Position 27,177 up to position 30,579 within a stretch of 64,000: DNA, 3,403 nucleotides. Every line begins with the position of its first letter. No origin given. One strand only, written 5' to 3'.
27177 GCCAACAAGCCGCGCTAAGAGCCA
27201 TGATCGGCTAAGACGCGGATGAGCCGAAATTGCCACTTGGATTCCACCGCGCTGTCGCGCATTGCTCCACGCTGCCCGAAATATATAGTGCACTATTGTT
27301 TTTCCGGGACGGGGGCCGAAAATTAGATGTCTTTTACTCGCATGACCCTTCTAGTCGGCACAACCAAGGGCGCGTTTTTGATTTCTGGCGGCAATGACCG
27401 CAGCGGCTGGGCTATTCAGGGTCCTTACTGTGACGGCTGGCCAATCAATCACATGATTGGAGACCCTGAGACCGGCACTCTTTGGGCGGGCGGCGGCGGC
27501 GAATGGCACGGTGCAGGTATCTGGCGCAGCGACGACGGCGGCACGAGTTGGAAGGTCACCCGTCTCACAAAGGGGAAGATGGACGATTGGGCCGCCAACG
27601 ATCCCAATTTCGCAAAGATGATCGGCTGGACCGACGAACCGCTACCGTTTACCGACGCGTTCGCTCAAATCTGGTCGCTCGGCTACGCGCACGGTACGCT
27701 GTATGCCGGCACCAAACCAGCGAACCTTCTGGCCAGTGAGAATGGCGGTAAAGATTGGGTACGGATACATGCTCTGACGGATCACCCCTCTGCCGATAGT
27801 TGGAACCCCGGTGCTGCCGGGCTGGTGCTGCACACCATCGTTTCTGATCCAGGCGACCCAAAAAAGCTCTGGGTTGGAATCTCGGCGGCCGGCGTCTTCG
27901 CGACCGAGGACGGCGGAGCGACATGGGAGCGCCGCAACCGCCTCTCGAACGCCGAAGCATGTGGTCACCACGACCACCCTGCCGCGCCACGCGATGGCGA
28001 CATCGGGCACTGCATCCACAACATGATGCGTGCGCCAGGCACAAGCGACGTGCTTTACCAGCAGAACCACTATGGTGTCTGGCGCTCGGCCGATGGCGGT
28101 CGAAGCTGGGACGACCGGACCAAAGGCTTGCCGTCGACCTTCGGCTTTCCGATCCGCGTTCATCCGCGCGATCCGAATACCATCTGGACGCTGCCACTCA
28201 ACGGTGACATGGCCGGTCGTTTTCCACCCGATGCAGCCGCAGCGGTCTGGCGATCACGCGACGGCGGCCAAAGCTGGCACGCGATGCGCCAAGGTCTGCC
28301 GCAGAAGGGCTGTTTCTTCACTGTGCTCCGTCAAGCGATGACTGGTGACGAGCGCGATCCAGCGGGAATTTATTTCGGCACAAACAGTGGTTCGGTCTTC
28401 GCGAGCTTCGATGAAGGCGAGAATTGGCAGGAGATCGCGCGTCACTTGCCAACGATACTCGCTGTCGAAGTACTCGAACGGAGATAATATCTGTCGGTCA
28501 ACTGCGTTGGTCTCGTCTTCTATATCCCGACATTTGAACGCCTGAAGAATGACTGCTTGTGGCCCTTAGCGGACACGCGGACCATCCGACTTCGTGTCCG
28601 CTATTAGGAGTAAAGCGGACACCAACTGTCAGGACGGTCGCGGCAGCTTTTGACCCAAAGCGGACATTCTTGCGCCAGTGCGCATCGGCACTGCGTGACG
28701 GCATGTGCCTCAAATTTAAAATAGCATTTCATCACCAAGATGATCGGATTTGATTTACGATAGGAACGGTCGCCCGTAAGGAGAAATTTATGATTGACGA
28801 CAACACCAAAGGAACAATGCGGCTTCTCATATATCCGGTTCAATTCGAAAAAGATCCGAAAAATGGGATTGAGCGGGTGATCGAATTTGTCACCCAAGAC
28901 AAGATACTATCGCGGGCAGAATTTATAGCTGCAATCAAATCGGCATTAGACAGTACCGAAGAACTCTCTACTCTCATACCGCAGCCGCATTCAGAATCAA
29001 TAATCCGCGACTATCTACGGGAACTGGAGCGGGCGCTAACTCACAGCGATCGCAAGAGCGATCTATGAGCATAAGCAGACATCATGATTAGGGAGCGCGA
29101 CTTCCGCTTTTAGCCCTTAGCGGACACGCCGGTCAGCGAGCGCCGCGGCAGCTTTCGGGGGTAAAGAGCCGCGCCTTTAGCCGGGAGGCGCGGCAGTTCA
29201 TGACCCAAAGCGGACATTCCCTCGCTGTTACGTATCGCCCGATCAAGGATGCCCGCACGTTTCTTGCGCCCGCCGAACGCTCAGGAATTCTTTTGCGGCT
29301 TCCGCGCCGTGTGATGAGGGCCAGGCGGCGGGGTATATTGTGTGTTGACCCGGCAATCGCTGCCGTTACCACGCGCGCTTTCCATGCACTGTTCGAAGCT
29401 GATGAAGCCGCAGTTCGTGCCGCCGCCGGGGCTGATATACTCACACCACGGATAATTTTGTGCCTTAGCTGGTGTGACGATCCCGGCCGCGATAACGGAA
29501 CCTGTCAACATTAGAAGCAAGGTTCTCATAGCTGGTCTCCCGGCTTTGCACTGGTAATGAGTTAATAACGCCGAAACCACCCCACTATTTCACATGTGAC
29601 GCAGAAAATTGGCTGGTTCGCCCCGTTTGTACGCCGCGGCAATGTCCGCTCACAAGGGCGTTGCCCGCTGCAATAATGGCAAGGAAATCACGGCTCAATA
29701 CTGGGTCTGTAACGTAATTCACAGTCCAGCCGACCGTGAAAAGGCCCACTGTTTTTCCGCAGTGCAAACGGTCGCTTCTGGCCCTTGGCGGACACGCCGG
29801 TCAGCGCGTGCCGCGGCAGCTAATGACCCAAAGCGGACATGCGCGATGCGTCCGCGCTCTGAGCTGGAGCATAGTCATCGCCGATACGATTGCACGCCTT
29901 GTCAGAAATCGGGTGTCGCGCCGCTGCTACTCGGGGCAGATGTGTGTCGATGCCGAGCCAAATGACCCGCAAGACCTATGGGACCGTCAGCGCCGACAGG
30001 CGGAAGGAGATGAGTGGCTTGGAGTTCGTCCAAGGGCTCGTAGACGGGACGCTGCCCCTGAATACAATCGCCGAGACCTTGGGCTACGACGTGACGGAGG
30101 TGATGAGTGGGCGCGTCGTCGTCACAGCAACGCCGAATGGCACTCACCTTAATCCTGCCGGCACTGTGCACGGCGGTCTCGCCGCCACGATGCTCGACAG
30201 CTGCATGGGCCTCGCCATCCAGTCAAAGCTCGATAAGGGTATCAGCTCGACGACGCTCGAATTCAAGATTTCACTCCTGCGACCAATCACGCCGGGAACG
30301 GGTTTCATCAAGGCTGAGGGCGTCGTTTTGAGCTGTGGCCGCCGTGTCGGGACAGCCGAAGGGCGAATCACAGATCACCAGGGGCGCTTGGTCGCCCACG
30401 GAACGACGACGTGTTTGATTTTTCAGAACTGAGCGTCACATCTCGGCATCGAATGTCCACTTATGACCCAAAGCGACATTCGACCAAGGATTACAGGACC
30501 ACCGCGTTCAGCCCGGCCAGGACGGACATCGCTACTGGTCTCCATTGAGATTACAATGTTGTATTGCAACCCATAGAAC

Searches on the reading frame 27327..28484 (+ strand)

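Call 65: search_protein_families(library=pfam, proteins=[window:27327-28484:+], max_evalue=0.01)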
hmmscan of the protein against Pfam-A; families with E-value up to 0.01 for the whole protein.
window:27327-28484:+ (386 aa): 4 families
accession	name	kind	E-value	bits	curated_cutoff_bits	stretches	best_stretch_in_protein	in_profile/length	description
PF15902.12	Sortilin-Vps10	-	4.5e-13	49.2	33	2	306-371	2-61/446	Sortilin, neurotensin receptor 3,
PF02012.26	BNR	-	3.5e-09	35.7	27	0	308-319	1-12/12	BNR/Asp-box repeat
PF14870.12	PSII_BNR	-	3.2e-05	23.8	27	0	304-372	124-184/303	Photosynthesis system II assembly factor YCF48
PF13810.12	DUF4185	-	0.0034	17.1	39.5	0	241-264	119-142/309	Domain of unknown function (DUF4185)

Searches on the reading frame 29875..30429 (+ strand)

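Call 65: search_protein_families(library=pfam, proteins=[window:29875-30429:+], max_evalue=0.01)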
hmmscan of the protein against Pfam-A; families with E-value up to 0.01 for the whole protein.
window:29875-30429:+ (185 aa): 3 families
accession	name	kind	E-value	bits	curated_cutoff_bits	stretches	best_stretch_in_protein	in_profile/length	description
PF03061.28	4HBT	-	1.3e-11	45.1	20.6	1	96-174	2-79/79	Thioesterase superfamily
PF14539.12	DUF4442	-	1.5e-06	28.9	25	1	67-136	17-86/132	Domain of unknown function (DUF4442)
PF20789.3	4HBT_3C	-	0.0014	19.3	24.1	1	103-181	62-139/140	Acyl-CoA thioesterase C-terminal domain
